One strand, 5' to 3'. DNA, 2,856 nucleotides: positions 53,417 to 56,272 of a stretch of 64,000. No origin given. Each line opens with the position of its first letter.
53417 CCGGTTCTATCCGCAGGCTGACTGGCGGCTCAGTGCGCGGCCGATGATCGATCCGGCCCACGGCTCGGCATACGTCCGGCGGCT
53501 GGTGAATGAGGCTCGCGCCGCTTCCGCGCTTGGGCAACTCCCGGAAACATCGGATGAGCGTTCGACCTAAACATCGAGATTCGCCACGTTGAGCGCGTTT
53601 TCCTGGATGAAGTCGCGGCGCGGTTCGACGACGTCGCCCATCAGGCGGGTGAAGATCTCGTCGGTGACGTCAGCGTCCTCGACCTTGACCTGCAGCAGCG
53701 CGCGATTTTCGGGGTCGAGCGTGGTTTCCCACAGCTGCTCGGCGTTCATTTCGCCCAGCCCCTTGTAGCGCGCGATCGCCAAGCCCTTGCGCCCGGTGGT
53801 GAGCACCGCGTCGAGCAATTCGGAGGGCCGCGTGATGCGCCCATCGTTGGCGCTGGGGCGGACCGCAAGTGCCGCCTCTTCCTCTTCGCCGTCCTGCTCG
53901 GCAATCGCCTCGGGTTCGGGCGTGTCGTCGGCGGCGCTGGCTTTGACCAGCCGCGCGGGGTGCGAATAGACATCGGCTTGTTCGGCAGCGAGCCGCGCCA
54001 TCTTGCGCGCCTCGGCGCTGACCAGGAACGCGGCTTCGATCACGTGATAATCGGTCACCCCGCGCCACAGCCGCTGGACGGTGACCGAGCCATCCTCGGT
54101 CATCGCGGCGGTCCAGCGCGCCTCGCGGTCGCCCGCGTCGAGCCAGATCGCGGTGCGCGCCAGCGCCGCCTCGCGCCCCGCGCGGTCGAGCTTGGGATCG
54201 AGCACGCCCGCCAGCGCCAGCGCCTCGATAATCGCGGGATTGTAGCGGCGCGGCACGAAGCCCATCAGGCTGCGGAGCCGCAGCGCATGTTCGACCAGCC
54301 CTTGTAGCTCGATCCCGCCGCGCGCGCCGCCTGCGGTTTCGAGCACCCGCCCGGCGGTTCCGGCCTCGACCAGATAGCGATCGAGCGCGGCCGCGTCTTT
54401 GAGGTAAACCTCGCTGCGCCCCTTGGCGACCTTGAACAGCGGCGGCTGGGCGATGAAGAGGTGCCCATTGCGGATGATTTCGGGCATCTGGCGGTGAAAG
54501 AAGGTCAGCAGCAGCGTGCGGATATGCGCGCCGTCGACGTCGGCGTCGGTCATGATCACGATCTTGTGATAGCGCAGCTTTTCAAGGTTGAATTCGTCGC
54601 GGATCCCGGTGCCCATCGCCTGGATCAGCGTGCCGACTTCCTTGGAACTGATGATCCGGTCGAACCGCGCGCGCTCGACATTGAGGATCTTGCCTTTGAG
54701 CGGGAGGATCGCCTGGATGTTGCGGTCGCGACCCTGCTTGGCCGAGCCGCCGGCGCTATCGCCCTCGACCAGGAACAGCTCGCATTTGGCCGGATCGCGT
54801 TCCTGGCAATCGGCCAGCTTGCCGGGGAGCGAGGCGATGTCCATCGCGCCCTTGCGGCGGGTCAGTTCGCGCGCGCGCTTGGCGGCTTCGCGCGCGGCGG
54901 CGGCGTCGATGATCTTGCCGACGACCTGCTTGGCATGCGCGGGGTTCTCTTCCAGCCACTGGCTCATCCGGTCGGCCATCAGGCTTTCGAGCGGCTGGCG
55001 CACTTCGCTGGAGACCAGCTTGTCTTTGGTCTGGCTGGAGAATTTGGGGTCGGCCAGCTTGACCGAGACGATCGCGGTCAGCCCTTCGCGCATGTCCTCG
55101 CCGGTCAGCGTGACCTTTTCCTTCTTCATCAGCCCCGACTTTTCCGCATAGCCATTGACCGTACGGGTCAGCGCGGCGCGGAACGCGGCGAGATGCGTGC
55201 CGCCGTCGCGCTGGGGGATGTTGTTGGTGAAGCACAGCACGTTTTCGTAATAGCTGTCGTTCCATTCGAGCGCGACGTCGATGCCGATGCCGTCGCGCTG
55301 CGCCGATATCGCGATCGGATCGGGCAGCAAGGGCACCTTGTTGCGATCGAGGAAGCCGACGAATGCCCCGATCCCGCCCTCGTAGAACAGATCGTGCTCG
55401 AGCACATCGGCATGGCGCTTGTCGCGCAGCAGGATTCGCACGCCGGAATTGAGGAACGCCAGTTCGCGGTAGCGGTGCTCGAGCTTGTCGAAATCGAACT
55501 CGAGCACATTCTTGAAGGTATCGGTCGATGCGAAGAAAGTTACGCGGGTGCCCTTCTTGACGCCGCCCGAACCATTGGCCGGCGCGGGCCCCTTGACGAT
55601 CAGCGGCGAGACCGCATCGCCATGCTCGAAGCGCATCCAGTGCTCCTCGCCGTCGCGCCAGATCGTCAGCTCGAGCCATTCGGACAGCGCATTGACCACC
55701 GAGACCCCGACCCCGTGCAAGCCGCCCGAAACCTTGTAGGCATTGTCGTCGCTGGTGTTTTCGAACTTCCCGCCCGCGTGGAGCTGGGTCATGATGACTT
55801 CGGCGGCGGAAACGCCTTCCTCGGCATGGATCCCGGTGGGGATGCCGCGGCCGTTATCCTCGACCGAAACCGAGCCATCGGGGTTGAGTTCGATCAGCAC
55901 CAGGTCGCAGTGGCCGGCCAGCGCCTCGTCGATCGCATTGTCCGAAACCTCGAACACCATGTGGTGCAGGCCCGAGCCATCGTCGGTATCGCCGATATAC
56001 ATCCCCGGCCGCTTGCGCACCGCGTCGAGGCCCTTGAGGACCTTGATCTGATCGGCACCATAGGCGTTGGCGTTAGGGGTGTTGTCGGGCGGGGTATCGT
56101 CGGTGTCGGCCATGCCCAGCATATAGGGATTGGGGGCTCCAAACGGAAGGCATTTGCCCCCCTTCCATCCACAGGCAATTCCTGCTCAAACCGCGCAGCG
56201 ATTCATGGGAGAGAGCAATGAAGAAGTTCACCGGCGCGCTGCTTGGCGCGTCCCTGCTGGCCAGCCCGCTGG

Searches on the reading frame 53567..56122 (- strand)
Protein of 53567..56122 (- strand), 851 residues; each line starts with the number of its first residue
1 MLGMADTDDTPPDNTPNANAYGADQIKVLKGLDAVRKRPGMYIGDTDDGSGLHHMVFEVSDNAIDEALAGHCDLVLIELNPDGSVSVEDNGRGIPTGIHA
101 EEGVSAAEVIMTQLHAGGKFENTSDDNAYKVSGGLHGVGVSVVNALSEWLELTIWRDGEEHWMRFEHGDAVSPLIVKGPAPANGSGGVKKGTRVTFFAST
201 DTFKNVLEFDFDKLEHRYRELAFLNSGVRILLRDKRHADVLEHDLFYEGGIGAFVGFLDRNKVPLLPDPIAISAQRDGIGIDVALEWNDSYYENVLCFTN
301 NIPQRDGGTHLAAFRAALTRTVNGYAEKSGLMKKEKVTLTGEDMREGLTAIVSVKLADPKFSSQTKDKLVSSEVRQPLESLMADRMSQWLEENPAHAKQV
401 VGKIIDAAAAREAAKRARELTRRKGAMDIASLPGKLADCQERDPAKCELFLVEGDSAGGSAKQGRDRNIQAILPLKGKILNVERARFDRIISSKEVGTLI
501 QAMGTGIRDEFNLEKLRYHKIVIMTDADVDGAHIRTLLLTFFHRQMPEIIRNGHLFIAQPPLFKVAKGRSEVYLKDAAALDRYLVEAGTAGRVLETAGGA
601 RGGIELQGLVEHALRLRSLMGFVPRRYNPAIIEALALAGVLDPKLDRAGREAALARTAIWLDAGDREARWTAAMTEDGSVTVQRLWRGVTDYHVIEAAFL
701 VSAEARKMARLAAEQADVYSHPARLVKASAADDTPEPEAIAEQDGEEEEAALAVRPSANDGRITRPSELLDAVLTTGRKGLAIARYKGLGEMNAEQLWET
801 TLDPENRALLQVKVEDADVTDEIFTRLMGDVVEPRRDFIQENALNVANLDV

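Call 44: search_protein_families(library=pfam, proteins=[window:53567-56122:-])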
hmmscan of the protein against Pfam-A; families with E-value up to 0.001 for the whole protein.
window:53567-56122:- (851 aa): 5 families
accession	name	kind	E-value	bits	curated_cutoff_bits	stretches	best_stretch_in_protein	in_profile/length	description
PF00204.31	DNA_gyraseB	-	7.1e-54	182.3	27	1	250-419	1-172/173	DNA gyrase B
PF00986.26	DNA_gyraseB_C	-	1.1e-29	102.7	29.8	1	779-840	2-63/63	DNA gyrase B subunit, carboxyl terminus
PF01751.28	Toprim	-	1.4e-18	67.3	23.1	1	448-559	1-95/96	Toprim domain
PF02518.31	HATPase_c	-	3.6e-15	56.8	26.4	1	48-196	2-105/111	Histidine kinase-, DNA gyrase B-, and HSP90-like ATPase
PF21249.2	GyrB_hook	-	2.1e-05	24.4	23.7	1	561-584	1-24/29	GyrB, hook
